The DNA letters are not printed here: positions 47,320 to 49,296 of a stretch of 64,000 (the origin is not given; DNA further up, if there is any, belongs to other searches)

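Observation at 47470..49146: Unusual fusion of a GtrA-like membrane domain to an HPr-kinase-like P-loop domain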

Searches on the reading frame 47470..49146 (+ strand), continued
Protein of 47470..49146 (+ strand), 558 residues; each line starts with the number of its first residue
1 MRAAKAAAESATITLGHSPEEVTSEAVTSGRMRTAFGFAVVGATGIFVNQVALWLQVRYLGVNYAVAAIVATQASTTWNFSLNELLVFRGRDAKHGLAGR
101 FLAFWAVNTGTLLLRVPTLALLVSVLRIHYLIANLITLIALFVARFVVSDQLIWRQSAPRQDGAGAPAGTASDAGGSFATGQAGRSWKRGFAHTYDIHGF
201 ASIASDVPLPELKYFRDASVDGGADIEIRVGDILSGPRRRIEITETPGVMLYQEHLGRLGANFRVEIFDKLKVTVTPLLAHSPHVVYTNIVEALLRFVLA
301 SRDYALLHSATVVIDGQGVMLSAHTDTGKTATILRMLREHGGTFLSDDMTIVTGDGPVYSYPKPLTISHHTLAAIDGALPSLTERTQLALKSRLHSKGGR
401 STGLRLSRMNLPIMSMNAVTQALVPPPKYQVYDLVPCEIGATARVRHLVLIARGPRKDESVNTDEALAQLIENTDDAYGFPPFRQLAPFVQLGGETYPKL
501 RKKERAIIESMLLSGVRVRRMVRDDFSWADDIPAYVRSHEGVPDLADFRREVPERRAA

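Call 43: find_encoding_contigs(protein=P0005, flank=10000, max_places=1)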
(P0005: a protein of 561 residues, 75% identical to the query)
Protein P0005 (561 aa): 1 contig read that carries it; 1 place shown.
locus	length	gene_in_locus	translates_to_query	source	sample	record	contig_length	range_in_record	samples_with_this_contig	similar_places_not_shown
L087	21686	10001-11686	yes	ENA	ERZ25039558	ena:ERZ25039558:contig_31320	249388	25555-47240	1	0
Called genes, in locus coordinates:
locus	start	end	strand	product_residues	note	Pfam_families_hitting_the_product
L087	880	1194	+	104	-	PF13555:AAA_29 (faint), PF00005:ABC_tran, PF13304:AAA_21 (weak)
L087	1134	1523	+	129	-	PF00005:ABC_tran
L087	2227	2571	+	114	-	PF00950:ABC-3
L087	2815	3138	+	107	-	PF00582:Usp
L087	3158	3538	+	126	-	PF04993:TfoX_N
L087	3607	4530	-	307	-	PF01145:Band_7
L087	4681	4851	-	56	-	PF13242:Hydrolase_like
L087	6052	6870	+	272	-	PF00149:Metallophos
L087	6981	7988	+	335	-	PF00483:NTP_transferase, PF12804:NTP_transf_3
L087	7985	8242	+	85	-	-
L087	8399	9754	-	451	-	PF16656:Pur_ac_phosph_N, PF00149:Metallophos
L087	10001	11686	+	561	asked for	PF04138:GtrA_DPMS_TM, PF27840:ScmC (faint)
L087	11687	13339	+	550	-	PF13231:PMT_2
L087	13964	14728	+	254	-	PF04185:Phosphoesterase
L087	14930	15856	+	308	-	-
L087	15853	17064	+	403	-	PF14307:Glyco_tran_WbsX (faint), PF16317:Glyco_hydro_99, PF03659:Glyco_hydro_71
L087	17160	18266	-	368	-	PF16317:Glyco_hydro_99, PF14307:Glyco_tran_WbsX (faint)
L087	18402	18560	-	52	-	-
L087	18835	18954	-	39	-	-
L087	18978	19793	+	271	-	-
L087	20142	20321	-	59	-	PF04417:DUF501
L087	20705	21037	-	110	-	PF04977:DivIC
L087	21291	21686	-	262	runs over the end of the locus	PF07719:TPR_2 (faint), PF13428:TPR_14 (faint), PF13432:TPR_16 (faint), PF14559:TPR_19 (faint)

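Call 56: search_protein_families(library=pfam, proteins=[L018:9578-10840:+, L018:10039-12552:+, L018:12552-13790:+, L018:14365-16116:+, L018:14417-16843:+, L018:5631-6602:+, L003:12563-13072:+, L003:16135-17499:+], max_evalue=0.01)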
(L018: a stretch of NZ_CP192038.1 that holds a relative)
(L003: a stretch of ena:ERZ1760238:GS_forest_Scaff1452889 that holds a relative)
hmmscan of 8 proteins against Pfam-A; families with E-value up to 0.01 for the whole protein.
L018:9578-10840:+ (421 aa): 5 families
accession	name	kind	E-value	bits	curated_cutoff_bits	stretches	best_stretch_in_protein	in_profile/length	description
PF13641.12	Glyco_tranf_2_3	-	1e-45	157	27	1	49-275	2-229/230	Glycosyltransferase like family 2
PF13632.12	Glyco_trans_2_3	-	4.6e-24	85.8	27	1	136-339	3-192/198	Glycosyl transferase family group 2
PF00535.33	Glycos_transf_2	-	8.5e-20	71.8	23.3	1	53-214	1-162/168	Glycosyl transferase family 2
PF13506.12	Glyco_transf_21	-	9.1e-07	28.9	21.7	1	109-274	6-173/174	Glycosyl transferase family 21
PF10111.15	Glyco_tranf_2_2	-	0.0068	16.4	27.3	0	56-247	4-208/276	Glycosyltransferase like family 2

L018:10039-12552:+ (838 aa): 2 families
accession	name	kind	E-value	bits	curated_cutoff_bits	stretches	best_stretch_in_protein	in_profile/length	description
PF13231.12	PMT_2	-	3.2e-10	40.9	26.1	1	396-523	26-154/160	Dolichyl-phosphate-mannose-protein mannosyltransferase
PF02366.24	PMT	-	4.3e-09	36.7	22.7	1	377-505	66-204/245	Dolichyl-phosphate-mannose-protein mannosyltransferase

L018:12552-13790:+ (413 aa): 1 family
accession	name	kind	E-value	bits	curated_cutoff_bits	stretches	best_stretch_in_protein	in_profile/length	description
PF00150.24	Cellulase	-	7.1e-27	95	23.5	1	187-378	20-203/272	Cellulase (glycosyl hydrolase family 5)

L018:14365-16116:+ (584 aa): 0 families

L018:14417-16843:+ (809 aa): 2 families
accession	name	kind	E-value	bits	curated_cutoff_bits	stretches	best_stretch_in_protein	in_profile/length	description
PF24517.2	CBM96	-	2.6e-48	164.4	26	2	36-187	3-163/164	Carbohydrate-binding module family 96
PF00149.33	Metallophos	-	3.7e-07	31.2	21.5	1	556-726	28-190/191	Calcineurin-like phosphoesterase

L018:5631-6602:+ (324 aa): 6 families
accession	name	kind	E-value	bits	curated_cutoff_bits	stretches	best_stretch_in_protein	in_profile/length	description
PF12146.15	Hydrolase_4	-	1.4e-17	64.3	27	2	61-144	30-112/239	Serine aminopeptidase, S33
PF00561.26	Abhydrolase_1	-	3e-13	50.5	25.8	1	33-149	1-109/245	alpha/beta hydrolase fold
PF12697.13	Abhydrolase_6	-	3.7e-12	47.8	26.3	1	59-311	24-216/217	Alpha/beta hydrolase family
PF02129.25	Peptidase_S15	-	4.1e-05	23.8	23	1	61-300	50-261/262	X-Pro dipeptidyl-peptidase (S15 family)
PF03959.19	FSH1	-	0.002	18.3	21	0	254-293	156-194/211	Serine hydrolase (FSH1)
PF01738.24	DLH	-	0.0068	16.5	21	0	91-147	80-136/217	Dienelactone hydrolase family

L003:12563-13072:+ (170 aa): 0 families

L003:16135-17499:+ (455 aa): 1 family
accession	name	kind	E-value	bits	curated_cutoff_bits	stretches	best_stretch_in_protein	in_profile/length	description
PF13620.12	CarboxypepD_reg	-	0.0015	19.3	32.3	1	263-320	18-78/82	Carboxypeptidase regulatory-like domain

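Call 70: search_protein_families(library=ncbifam, proteins=[L018:7200-9575:+], max_evalue=0.001)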
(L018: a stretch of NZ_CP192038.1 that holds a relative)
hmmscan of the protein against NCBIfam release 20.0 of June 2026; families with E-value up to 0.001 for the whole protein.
L018:7200-9575:+ (792 aa): 2 families
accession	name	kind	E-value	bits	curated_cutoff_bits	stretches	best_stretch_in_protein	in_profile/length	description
TIGR04355.1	HprK_rel_B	hypoth_equivalog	9.4e-06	25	200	1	496-586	109-196/351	HprK-related kinase B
TIGR04352.1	HprK_rel_A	equivalog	0.001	18.3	200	0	532-602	95-165/280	HprK-related kinase A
